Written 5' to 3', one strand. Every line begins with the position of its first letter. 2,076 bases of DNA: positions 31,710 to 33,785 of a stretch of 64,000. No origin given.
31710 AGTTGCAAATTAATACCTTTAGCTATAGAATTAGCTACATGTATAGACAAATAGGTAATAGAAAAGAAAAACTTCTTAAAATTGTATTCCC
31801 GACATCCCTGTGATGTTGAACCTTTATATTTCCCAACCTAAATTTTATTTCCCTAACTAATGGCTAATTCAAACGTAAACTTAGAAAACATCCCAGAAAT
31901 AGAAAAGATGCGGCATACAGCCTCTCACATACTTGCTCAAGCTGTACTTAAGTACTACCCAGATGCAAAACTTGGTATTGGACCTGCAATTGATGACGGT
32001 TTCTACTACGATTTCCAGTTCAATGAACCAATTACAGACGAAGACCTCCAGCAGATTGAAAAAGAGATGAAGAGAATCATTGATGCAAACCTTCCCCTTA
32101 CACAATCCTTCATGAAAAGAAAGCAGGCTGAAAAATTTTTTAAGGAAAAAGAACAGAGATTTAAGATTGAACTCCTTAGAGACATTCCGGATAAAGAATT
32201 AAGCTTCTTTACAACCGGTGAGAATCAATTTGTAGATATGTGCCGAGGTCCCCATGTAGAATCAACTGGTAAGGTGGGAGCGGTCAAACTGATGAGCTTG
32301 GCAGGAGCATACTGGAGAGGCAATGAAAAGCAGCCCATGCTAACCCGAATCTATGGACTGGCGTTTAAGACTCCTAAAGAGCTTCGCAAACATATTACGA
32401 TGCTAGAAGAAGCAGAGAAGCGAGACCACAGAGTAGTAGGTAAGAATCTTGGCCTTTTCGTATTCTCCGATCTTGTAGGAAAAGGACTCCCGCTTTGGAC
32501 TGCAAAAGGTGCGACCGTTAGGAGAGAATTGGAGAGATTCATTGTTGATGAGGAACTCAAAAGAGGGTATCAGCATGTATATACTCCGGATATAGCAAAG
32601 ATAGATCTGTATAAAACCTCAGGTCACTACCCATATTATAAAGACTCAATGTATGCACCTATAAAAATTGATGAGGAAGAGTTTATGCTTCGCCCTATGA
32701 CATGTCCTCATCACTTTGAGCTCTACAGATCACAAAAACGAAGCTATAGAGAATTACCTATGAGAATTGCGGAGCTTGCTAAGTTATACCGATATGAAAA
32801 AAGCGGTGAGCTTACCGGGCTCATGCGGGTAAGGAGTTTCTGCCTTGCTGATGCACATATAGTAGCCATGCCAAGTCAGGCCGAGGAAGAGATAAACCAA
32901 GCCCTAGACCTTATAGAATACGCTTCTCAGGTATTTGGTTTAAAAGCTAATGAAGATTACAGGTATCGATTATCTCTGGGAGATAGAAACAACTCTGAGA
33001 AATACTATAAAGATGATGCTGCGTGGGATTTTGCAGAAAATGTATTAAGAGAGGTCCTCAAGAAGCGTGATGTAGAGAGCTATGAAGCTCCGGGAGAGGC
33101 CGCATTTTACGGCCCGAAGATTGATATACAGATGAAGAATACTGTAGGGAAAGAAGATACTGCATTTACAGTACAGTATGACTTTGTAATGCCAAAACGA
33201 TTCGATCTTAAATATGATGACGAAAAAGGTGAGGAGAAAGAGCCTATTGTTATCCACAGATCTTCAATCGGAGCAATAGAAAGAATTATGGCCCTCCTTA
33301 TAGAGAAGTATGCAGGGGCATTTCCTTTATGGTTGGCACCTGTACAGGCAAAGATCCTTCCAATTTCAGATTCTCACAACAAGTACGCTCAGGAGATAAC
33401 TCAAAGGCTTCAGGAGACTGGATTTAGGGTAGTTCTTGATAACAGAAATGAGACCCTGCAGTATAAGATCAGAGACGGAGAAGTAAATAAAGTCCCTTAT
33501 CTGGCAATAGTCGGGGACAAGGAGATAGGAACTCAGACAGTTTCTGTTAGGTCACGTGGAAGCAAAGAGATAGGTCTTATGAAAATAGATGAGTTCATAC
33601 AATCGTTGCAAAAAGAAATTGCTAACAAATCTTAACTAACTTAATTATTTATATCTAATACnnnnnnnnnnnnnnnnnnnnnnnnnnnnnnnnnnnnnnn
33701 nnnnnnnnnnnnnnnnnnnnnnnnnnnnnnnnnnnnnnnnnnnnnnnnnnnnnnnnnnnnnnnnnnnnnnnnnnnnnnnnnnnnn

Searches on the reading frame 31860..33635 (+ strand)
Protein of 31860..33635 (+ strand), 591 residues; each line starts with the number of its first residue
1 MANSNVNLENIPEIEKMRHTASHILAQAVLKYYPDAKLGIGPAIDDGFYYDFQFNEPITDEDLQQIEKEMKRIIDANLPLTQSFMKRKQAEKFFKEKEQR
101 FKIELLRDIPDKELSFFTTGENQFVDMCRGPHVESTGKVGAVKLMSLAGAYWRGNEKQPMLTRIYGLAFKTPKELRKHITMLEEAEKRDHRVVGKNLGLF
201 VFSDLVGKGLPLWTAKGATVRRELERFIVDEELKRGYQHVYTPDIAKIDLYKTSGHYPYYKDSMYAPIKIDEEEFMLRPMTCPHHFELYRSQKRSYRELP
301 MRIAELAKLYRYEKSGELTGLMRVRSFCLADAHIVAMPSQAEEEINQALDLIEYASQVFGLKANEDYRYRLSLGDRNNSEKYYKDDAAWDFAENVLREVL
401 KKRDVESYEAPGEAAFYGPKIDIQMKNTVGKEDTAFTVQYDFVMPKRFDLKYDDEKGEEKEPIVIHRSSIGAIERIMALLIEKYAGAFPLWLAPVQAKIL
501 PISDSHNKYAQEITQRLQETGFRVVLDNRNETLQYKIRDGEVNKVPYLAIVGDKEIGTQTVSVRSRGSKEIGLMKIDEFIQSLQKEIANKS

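Call 93: search_protein_families(library=pfam, proteins=[window:31860-33635:+], max_evalue=0.0001)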
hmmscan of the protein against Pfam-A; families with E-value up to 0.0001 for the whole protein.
window:31860-33635:+ (591 aa): 3 families
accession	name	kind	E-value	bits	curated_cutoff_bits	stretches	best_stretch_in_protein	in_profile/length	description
PF00587.30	tRNA-synt_2b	-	1.5e-36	126.6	29.3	1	271-484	6-179/179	tRNA synthetase class II core domain (G, H, P, S and T)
PF03129.25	HGTP_anticodon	-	4.4e-23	81.7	21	1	496-585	1-93/94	Anticodon binding domain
PF07973.19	tRNA_SAD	-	9.6e-14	51.5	24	1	122-165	8-44/44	Threonyl and Alanyl tRNA synthetase second additional domain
